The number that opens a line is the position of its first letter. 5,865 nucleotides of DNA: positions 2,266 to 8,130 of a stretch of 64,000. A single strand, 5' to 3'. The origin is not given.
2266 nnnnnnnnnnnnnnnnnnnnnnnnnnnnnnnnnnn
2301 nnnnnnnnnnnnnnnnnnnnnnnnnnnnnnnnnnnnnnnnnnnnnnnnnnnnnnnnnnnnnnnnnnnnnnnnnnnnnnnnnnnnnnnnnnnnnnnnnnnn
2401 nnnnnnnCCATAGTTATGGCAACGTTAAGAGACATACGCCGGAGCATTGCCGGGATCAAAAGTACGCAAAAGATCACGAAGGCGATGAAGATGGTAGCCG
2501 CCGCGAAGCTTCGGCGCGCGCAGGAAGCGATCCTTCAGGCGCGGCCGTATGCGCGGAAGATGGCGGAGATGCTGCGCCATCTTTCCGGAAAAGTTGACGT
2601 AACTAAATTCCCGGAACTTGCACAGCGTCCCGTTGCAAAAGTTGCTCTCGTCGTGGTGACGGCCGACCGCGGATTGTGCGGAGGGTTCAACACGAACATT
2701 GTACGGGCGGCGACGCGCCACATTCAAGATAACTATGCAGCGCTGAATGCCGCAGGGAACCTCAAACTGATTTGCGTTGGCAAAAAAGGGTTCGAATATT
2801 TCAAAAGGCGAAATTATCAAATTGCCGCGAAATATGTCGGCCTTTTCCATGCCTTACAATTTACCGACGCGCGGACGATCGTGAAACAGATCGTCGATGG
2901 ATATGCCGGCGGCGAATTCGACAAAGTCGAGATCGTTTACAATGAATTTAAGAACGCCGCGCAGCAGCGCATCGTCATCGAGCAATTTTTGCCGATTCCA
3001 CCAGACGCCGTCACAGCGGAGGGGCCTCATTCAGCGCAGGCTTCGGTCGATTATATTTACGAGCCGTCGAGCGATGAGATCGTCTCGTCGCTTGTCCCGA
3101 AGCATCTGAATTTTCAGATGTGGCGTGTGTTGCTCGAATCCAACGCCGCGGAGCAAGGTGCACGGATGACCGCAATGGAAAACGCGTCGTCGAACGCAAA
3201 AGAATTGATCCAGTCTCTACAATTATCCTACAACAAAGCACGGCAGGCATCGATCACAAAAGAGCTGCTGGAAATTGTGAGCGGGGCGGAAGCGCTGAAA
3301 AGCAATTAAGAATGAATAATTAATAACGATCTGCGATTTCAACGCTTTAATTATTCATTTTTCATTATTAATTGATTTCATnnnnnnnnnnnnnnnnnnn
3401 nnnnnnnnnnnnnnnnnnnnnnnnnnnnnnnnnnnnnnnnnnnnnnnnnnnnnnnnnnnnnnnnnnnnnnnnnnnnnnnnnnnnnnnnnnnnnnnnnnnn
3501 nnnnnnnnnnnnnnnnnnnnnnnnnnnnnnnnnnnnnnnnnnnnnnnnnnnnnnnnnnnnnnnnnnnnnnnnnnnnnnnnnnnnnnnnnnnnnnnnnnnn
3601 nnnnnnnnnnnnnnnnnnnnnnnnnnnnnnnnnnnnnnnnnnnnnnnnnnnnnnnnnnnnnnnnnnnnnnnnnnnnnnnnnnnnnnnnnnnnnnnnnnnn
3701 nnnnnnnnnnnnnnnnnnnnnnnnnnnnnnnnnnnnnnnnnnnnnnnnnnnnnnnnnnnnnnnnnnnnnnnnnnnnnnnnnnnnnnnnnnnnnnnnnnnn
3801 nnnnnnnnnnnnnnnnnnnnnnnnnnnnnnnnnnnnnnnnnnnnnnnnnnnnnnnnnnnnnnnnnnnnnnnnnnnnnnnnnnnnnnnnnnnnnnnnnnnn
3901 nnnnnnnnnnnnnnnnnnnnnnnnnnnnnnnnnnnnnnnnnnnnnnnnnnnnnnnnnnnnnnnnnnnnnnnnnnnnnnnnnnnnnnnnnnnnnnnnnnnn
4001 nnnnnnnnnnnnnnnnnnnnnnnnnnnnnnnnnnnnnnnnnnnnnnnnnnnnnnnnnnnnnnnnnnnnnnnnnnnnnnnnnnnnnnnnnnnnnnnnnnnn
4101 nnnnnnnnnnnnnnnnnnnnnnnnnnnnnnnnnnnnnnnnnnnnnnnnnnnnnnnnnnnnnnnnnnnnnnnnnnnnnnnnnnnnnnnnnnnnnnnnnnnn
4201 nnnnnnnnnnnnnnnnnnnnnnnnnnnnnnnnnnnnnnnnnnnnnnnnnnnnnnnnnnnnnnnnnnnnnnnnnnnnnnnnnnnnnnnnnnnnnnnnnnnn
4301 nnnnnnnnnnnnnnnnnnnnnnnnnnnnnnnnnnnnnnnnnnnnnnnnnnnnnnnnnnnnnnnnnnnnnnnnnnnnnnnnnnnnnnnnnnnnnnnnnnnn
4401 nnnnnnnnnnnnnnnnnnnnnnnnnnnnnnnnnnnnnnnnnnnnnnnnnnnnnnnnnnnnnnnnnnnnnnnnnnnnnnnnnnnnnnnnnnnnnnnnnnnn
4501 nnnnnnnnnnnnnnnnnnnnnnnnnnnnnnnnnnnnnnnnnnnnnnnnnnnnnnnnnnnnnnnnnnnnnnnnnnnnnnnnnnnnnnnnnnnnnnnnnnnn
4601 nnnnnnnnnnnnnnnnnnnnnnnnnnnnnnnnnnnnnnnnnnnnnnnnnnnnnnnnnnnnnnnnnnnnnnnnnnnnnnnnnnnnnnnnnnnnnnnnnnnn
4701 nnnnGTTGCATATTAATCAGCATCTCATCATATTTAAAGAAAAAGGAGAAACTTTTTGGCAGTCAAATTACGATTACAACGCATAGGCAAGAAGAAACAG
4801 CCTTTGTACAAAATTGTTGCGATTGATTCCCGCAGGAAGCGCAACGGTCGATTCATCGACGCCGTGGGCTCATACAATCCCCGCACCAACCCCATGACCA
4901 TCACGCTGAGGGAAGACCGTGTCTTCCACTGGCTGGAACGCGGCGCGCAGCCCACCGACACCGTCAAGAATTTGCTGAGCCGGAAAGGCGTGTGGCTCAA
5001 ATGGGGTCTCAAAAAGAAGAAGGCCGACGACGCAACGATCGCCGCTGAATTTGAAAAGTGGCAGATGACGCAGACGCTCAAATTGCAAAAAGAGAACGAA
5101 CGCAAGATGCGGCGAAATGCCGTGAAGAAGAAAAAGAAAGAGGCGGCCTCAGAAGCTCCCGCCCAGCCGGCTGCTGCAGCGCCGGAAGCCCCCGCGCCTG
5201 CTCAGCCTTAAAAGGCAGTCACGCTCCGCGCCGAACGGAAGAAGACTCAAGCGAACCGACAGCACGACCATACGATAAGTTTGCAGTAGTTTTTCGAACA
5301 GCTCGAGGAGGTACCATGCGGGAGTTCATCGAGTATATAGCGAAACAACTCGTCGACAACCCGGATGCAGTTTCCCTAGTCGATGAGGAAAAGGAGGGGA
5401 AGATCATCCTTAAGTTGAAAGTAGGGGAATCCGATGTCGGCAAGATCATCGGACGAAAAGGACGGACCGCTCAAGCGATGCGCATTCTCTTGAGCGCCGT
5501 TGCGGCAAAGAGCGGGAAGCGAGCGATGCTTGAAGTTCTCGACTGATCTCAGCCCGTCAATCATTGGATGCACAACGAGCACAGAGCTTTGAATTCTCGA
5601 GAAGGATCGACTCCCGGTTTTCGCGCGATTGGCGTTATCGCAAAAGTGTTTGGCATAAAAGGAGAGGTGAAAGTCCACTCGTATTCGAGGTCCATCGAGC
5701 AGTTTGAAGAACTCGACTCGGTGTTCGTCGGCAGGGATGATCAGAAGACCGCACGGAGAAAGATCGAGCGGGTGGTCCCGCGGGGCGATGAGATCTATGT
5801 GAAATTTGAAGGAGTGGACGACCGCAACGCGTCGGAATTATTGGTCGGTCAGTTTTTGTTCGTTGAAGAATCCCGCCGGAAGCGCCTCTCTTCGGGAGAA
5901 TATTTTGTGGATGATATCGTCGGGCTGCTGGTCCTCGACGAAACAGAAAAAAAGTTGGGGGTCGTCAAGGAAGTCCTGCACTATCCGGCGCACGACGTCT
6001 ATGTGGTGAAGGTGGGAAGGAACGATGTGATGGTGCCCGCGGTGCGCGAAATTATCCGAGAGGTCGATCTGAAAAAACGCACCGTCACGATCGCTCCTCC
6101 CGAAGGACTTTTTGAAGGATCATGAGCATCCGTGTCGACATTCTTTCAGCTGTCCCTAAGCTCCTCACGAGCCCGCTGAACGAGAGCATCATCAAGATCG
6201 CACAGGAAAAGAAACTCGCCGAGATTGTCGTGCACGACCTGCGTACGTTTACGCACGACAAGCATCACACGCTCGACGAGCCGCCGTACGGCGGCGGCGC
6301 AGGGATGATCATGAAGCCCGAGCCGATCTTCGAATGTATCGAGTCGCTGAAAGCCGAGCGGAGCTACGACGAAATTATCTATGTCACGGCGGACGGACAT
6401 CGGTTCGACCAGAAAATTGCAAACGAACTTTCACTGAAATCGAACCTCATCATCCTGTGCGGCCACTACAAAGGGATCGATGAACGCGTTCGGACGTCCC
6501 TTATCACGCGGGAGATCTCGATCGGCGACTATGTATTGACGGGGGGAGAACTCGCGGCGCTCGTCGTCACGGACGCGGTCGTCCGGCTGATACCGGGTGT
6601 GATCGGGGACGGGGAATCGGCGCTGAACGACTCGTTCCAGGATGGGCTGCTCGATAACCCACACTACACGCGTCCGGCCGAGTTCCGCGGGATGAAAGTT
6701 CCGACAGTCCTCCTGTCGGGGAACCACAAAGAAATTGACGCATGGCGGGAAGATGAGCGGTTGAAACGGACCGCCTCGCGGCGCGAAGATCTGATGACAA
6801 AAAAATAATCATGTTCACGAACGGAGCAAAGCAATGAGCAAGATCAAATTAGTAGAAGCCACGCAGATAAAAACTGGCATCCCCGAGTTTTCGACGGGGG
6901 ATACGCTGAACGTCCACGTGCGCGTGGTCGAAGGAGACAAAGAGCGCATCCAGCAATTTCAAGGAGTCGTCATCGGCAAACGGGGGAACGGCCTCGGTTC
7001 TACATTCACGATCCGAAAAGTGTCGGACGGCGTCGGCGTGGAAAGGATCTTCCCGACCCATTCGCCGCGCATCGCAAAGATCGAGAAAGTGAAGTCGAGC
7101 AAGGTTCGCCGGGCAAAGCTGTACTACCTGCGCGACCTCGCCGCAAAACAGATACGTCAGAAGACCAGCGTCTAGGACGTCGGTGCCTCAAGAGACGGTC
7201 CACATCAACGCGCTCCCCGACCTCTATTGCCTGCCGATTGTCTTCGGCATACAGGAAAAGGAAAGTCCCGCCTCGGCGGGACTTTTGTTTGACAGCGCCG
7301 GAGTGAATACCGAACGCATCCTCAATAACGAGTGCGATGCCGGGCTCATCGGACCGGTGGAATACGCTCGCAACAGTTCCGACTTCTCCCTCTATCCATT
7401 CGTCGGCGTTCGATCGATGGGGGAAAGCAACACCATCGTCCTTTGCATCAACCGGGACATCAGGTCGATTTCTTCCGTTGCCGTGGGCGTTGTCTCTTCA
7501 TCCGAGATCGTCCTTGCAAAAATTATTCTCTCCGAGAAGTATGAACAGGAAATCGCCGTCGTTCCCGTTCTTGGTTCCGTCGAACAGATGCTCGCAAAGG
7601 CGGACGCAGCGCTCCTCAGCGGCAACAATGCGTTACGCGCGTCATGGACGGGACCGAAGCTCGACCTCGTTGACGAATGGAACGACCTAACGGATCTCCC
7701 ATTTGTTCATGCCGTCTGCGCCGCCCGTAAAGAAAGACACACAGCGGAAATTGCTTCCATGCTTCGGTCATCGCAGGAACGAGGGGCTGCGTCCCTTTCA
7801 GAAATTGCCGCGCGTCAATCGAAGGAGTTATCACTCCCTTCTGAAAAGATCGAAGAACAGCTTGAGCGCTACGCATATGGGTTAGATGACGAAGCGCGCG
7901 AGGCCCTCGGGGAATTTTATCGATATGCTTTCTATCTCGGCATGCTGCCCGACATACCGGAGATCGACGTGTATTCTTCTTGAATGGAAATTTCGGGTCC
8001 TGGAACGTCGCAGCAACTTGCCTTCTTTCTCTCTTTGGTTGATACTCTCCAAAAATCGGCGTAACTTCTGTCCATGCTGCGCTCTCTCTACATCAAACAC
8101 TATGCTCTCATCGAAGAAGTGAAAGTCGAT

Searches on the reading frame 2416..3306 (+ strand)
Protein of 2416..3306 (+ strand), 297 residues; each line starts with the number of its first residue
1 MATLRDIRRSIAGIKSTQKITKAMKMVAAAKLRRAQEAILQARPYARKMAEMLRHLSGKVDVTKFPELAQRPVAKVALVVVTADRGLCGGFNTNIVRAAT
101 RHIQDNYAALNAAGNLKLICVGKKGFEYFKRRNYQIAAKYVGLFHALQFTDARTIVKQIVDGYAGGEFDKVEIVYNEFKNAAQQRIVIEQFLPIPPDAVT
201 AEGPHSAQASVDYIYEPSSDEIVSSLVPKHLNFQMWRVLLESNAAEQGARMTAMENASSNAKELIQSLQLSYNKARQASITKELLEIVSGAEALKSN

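Call 8: search_protein_families(library=pfam, proteins=[window:2416-3306:+], max_evalue=0.001)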
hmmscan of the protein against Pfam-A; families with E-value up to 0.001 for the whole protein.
window:2416-3306:+ (297 aa): 1 family
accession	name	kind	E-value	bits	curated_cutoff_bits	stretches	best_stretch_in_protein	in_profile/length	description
PF00231.24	ATP-synt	-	5.3e-105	351.7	39.9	1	3-294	1-285/285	ATP synthase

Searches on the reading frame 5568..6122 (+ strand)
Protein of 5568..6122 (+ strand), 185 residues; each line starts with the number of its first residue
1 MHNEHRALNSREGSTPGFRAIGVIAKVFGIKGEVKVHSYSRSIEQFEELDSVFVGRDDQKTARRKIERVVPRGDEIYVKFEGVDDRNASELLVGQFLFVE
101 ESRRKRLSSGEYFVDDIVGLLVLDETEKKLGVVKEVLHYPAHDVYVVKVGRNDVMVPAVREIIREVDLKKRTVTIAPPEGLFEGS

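Call 8: search_protein_families(library=pfam, proteins=[window:5568-6122:+], max_evalue=0.001)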
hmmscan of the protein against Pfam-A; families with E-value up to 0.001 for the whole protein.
window:5568-6122:+ (185 aa): 3 families
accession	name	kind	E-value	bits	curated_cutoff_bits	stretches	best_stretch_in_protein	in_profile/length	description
PF01782.24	RimM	-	3.2e-22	79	23.5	1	21-102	2-83/84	RimM N-terminal domain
PF24986.1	PRC_RimM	-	2.8e-17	62.6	27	1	115-181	2-69/69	RimM PRC barrel domain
PF05239.21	PRC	-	2e-09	37.7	21.2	1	110-181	2-77/78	PRC-barrel domain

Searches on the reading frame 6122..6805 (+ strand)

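Call 8: search_protein_families(library=pfam, proteins=[window:6122-6805:+], max_evalue=0.001)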
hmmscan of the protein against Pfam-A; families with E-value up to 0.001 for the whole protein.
window:6122-6805:+ (228 aa): 1 family
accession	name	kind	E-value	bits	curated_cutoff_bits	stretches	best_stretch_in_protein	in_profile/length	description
PF01746.26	tRNA_m1G_MT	-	8.6e-64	215.3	27.3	1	27-221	4-194/195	tRNA (Guanine-1)-methyltransferase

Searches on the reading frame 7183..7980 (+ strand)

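Call 8: search_protein_families(library=pfam, proteins=[window:7183-7980:+], max_evalue=0.001)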
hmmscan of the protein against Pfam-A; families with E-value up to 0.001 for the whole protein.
window:7183-7980:+ (266 aa): 1 family
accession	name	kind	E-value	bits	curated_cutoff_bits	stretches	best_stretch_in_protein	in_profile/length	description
PF02621.19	VitK2_biosynth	-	2.8e-31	109.3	26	1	9-250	4-251/252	Menaquinone biosynthesis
